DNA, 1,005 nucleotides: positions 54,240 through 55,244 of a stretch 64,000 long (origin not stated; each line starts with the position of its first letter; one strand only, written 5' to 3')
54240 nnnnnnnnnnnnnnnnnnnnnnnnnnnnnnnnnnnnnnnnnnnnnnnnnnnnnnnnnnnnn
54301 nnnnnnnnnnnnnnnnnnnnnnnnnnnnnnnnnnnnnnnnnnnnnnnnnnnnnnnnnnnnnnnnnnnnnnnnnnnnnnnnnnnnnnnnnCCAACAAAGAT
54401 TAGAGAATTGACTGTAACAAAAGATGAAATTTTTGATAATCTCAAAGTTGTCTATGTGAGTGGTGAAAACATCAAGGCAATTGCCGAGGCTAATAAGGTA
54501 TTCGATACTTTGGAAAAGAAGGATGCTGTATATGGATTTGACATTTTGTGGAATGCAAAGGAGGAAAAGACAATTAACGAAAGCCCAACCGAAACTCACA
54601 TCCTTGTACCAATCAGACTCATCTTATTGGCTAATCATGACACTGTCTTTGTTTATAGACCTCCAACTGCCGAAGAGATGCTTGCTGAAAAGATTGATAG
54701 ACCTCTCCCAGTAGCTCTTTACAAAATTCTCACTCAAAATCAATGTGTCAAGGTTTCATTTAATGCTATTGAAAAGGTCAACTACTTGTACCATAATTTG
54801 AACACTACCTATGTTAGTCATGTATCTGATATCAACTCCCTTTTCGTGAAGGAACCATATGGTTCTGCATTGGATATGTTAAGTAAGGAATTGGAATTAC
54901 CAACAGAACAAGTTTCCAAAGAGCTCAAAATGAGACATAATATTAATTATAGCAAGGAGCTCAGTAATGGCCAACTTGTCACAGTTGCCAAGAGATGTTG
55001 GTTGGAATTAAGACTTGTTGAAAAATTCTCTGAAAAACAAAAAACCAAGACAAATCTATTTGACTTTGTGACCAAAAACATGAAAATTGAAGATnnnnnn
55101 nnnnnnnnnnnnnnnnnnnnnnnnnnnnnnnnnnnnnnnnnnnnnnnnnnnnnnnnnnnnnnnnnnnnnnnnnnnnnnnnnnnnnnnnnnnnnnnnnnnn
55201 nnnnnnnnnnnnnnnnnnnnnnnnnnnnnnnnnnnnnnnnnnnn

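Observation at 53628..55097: Mucin-like poly-Thr protein ending in a catalytically stripped 3'-5' exonuclease fold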

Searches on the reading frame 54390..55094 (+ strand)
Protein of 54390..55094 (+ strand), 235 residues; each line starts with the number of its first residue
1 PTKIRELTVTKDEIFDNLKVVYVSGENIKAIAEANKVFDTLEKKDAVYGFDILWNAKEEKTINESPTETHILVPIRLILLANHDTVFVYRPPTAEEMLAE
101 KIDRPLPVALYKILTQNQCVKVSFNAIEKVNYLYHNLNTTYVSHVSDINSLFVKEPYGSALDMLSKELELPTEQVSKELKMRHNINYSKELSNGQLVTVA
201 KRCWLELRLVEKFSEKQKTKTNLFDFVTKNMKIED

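Call 6: search_solved_structures(query=window:54390-55094:+, max_evalue=10, show_alignments=2)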
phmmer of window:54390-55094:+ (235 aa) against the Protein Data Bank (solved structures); distinct sequences matched with E-value up to 10: 1.
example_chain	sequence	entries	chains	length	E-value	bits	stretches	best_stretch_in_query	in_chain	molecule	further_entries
2gzo_A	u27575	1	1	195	0.42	13.2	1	150-185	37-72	UPF0301 protein SO3346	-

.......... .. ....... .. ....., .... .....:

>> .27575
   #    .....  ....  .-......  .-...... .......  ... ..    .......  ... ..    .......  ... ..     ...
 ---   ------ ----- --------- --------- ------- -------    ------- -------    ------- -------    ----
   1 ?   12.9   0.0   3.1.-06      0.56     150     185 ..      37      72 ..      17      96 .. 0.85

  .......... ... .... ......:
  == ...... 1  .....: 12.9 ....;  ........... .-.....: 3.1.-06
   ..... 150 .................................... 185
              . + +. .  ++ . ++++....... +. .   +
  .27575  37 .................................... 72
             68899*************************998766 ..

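Call 7: find_homologous_proteins(query=window:54390-55094:+, max_evalue=0.01)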
Query window:54390-55094:+: 427 candidates shared short words with the query, none scored E <= 0.01.

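Call 15: predict_structure(protein=window:54390-55094:+)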
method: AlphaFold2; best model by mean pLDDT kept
length: 235 residues; sequences in the alignment: 1
mean_pLDDT: 44.9   pTM: 0.36
mean pLDDT of the five models: 44.9, 33.1, 33.1, 32.5, 31.4
residues with pLDDT >= 90: 0; 70-90: 45; 50-70: 25; < 50: 165
segments of 3 or more residues with pLDDT < 50: 1-158, 213-217
pLDDT, mean of each block of 10 residues (from residue 1): 29 34 31 30 33 37 35 42 38 35 31 36 30 27 24 36 75 84 81 73 64 53 71 52
secondary structure, 60 per line:
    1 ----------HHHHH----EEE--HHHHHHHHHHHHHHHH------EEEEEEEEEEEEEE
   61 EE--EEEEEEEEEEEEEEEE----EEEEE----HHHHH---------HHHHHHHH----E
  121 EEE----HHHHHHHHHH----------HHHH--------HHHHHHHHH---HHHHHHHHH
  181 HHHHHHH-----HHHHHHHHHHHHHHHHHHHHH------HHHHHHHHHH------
elements in order: H11-15 E20-22 H25-40 E47-62 E65-80 E85-89 H94-98 H108-115 E120-123 H128-137 H148-151 H160-168 H172-187 H193-213 H220-229

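Call 16: search_protein_representatives(protein=window:54390-55094:+)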
Query: 235 residues. Proteins with E-value up to 0.001 (for the whole library): 4; up to 1e-10: 4; up to 1e-30: 3. The best 4 are listed.
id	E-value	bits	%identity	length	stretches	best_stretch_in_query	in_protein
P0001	5.1e-148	506.6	100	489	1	1-235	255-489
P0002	1.9e-40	155.0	36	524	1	16-229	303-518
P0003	5.5e-39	150.2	38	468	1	17-234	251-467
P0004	1.1e-26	110.0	34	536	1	12-233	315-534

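Call 19: search_solved_structures(query=A1, max_evalue=10, show_alignments=3)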
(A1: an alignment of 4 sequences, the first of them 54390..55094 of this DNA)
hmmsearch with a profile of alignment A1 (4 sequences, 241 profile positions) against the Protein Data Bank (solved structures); distinct sequences matched with E-value up to 10: 1.
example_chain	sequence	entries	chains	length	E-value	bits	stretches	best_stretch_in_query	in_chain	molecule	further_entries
3gx1_A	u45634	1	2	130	0.59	12.6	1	114-181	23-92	Lin1832 protein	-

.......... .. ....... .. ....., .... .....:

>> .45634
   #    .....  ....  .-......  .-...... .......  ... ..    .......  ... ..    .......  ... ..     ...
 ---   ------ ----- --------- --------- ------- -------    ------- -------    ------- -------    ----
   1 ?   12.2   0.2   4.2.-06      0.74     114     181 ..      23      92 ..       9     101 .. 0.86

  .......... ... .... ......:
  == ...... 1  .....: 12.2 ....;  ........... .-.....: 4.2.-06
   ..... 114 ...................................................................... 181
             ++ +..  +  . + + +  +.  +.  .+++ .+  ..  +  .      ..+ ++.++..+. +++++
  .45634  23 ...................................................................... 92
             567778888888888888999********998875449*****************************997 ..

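Call 20: search_protein_families(library=pfam, alignment_id=A1, max_evalue=10)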
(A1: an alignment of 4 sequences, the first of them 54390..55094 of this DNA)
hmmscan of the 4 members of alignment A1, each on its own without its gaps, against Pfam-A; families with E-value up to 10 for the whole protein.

A. member 1, window:54390-55094:+ (235 aa): 0 families

B. families by the number of members that match (of 4 scanned): 4 families
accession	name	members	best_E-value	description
PF12824.13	MRP-L20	1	0.044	Mitochondrial ribosomal protein subunit L20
PF03671.20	Ufm1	1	0.1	Ubiquitin fold modifier 1 protein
PF22479.2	Pam3_gp18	1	0.19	Cyanophage baseplate Pam3 plug gp18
PF01798.23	Nop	1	0.26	snoRNA binding domain, fibrillarin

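Call 22: list_cluster_members(proteins=[P0002, P0003, P0004])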
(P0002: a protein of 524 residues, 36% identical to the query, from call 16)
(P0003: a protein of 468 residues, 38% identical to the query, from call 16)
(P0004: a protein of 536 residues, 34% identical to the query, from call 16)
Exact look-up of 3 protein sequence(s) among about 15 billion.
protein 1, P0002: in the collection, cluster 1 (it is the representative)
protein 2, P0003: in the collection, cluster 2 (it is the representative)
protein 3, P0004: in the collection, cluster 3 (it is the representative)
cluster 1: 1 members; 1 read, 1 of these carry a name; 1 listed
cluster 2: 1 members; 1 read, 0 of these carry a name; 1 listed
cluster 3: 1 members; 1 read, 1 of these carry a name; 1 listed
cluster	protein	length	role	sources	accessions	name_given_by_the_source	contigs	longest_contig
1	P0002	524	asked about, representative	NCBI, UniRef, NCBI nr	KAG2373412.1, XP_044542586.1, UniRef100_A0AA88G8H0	hypothetical protein C9374_012151 [Naegleria lovaniensis] | Uncharacterized protein n=1 Tax=Naegleria lovaniensis TaxID=51637 RepID=A0AA88G8H0_NAELO | uncharacterized protein C9374_012151 [Naegleria lovaniensis]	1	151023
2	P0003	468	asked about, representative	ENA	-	-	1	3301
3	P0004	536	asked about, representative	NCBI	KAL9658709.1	hypothetical protein ABK040_005864 [Willaertia magna]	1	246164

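Call 23: find_homologous_proteins(query=A1, max_evalue=0.01)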
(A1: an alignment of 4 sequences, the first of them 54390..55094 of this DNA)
Query A1 (4 sequences): 4121 candidates shared short words with the query, none scored E <= 0.01.

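Call 25: find_encoding_contigs(protein=P0003, flank=5000, max_places=3)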
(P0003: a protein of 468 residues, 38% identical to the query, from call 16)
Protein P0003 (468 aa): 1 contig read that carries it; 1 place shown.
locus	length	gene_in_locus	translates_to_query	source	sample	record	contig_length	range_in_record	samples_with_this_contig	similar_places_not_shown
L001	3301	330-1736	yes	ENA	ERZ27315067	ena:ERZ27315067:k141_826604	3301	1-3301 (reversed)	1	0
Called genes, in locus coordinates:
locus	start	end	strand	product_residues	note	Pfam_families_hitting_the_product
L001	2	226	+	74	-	?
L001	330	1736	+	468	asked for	-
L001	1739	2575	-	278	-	PF13489:Methyltransf_23, PF13847:Methyltransf_31, PF08241:Methyltransf_11, PF08242:Methyltransf_12, PF13649:Methyltransf_25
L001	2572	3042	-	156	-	-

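Call 27: predict_structure(alignment_id=A1)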
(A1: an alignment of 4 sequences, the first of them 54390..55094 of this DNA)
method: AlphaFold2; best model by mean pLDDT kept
length: 235 residues; sequences in the alignment: 4
mean_pLDDT: 74.8   pTM: 0.78
mean pLDDT of the five models: 74.8, 70.8, 69.4, 68.3, 48.0
residues with pLDDT >= 90: 35; 70-90: 110; 50-70: 73; < 50: 17
segments of 3 or more residues with pLDDT < 50: 63-66, 232-235
pLDDT, mean of each block of 10 residues (from residue 1): 78 83 92 91 74 75 50 80 90 88 87 70 69 59 59 67 80 76 71 88 82 65 60 45
secondary structure, 60 per line:
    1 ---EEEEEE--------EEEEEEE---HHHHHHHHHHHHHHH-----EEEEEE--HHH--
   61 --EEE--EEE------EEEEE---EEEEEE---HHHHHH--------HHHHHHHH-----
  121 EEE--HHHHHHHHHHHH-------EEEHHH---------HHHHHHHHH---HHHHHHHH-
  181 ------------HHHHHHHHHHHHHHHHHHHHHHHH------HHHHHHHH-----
elements in order: E4-9 E18-24 H28-42 E48-53 E63-65 E68-70 E77-81 E85-90 H94-99 H108-115 E121-123 H126-137 E145-147 H160-168 H172-179 H193-216 H223-230

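Call 31: fold_search(model_id=the predicted structure, library=pdb)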
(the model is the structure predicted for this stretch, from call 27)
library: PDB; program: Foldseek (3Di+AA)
matches with E <= 10: 619; with E <= 0.001: 72
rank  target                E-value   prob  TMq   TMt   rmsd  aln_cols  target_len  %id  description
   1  6k1b_A                2.1e-06  1.00  0.36  0.43  17.4       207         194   15  Crystal structure of EXD2 exonuclease domain soaked in Mn and dGMP (released 2019-05-22)
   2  6k18_B                2.5e-06  1.00  0.36  0.42  17.4       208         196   17  Crystal structure of EXD2 exonuclease domain soaked in Mn (released 2019-05-22)
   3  6k1a_A                3.1e-06  1.00  0.38  0.45  17.4       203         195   16  Crystal structure of EXD2 exonuclease domain soaked in Mn and Mg (released 2019-05-22)
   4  6k1a_B                4.0e-06  1.00  0.36  0.43  18.9       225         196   15  Crystal structure of EXD2 exonuclease domain soaked in Mn and Mg (released 2019-05-22)
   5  7sxl_A                4.8e-06  1.00  0.54  0.24   8.3       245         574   18  Plasmodium falciparum apicoplast DNA polymerase (exo-minus) without affinity tag (released 2022-10-26)
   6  6k1d_A                5.8e-06  1.00  0.35  0.42  19.4       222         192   16  Crystal structure of EXD2 exonuclease domain soaked in Mn and GMP (released 2019-05-22)
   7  5v5f_A                6.9e-06  1.00  0.55  0.64   6.0       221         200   13  Crystal structure of RICE1 (PNT2) (released 2017-09-13)
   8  7jw2_B                6.9e-06  1.00  0.57  0.61   5.6       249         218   15  Crystal structure of Aedes aegypti Nibbler EXO domain (released 2021-01-20)
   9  6k1c_A                6.9e-06  1.00  0.39  0.46  20.7       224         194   14  Crystal structure of EXD2 exonuclease domain soaked in Mg and dGMP (released 2019-05-22)
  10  6k18_A                6.9e-06  1.00  0.37  0.43  19.5       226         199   16  Crystal structure of EXD2 exonuclease domain soaked in Mn (released 2019-05-22)
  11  5dku_A                8.3e-06  1.00  0.55  0.24   5.4       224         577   20  C-terminal His tagged apPOL exonuclease mutant (released 2016-08-10)
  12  5dkt                  8.8e-06  1.00  0.55  0.25   5.5       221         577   21  N-terminal His tagged apPOL exonuclease mutant (released 2016-08-10)
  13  9qsc_A                9.3e-06  1.00  0.54  0.23   8.1       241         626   17  apPol-DNA-nucleotide complex consensus refinement (released 2025-10-29)
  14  6k17_B                1.1e-05  1.00  0.37  0.43  18.8       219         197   15  Crystal structure of EXD2 exonuclease domain (released 2019-05-22)
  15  6k19_A                1.3e-05  1.00  0.37  0.43  17.6       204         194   14  Crystal structure of EXD2 exonuclease domain soaked in Mg (released 2019-05-22)
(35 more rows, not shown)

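Call 42: find_encoding_contigs(protein=P0002, flank=6000, max_places=2)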
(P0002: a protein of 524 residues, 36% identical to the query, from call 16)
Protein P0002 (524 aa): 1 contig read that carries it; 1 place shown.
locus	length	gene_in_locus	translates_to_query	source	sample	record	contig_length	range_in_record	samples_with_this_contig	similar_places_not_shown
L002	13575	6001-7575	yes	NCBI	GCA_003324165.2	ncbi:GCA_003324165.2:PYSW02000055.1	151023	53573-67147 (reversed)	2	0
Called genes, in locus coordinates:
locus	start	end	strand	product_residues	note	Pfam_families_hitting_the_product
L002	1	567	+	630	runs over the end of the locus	PF00270:DEAD, PF04851:ResIII, PF22590:Cas3-like_C_2 (faint), PF00271:Helicase_C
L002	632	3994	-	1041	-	PF00615:RGS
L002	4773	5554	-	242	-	-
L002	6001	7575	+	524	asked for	-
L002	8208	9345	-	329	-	PF13489:Methyltransf_23 (faint), PF13847:Methyltransf_31 (weak), PF08241:Methyltransf_11, PF08242:Methyltransf_12 (weak), PF13649:Methyltransf_25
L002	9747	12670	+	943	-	PF00651:BTB, PF07707:BACK, PF07534:TLD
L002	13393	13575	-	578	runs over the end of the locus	PF00618:RasGEF_N, PF00617:RasGEF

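Call 43: find_encoding_contigs(protein=P0004, flank=6000, max_places=2)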
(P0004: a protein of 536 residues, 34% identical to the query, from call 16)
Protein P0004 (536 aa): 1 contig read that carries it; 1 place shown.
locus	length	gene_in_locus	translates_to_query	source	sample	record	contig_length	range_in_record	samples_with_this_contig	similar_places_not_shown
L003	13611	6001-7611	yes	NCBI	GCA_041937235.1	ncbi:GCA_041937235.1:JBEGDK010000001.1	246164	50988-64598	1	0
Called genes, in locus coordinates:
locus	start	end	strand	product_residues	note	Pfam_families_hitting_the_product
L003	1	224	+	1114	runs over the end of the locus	PF25480:DUF7904 (faint), PF25466:MPK1_gelsolin_C (faint), PF00626:Gelsolin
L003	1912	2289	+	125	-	-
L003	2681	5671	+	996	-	-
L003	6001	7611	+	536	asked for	-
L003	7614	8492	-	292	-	PF01209:Ubie_methyltran (weak), PF13847:Methyltransf_31 (weak), PF08241:Methyltransf_11, PF08242:Methyltransf_12 (weak), PF13649:Methyltransf_25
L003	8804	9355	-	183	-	PF25390:WD40_RLD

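Call 46: search_protein_families(library=ncbifam, proteins=[window:54390-55094:+], max_evalue=0.01)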
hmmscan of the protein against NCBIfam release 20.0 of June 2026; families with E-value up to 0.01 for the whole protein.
window:54390-55094:+ (235 aa): 0 families

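Call 59: fold_search(model_id=the predicted structure, library=viral)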
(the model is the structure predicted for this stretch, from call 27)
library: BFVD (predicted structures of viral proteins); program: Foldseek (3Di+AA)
matches with E <= 10: 501; with E <= 0.001: 19
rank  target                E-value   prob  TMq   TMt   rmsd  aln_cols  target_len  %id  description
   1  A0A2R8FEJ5            7.9e-09  1.00  0.58  0.73   5.1       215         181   22  Ribonuclease H-like protein [Brazilian cedratvirus IHUMI]
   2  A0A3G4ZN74            1.4e-06  1.00  0.57  0.41   8.5       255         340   16  3'-5' exonuclease [Terrestrivirus sp.]
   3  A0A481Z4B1            2.9e-06  1.00  0.56  0.57   5.0       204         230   16  3'-5' exonuclease [Pithovirus LCPAC103]
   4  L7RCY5                5.7e-06  1.00  0.62  0.42   4.2       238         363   15  3'-5' exonuclease [Acanthamoeba polyphaga moumouvirus]
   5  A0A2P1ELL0            5.7e-06  1.00  0.60  0.22   5.8       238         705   16  3'-5' exonuclease [Moumouvirus australiensis]
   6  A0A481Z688            6.0e-06  1.00  0.55  0.29  10.4       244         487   18  3'-5' exonuclease [Pithovirus LCPAC102]
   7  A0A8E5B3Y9            7.3e-06  1.00  0.57  0.55   6.1       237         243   13  (no name in the UniProt tables at hand)
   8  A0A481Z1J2            2.0e-05  1.00  0.59  0.34   4.8       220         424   15  3'-5' exonuclease [Pithovirus LCPAC001]
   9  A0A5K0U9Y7            3.7e-05  1.00  0.55  0.22   8.6       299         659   13  3'-5' exonuclease domain-containing protein [Yasminevirus sp. GU-2018]
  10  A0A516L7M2            7.2e-05  1.00  0.49  0.16   6.1       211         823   13  (no name in the UniProt tables at hand)
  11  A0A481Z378            1.2e-04  1.00  0.50  0.30   7.9       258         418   11  3'-5' exonuclease [Pithovirus LCPAC101]
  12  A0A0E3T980            2.0e-04  1.00  0.43  0.15   7.2       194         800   14  DNA polymerase I [Enterococcus phage EFLK1]
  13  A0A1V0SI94            3.1e-04  1.00  0.51  0.34   5.9       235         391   12  Uncharacterized protein [Klosneuvirus KNV1]
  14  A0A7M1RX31            3.9e-04  1.00  0.44  0.18   7.3       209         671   14  DNA polymerase I [uncultured phage cr108_1]
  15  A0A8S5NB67            4.4e-04  1.00  0.55  0.14   4.7       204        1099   14  DNA POLYMERASE [Myoviridae sp. ctx322]
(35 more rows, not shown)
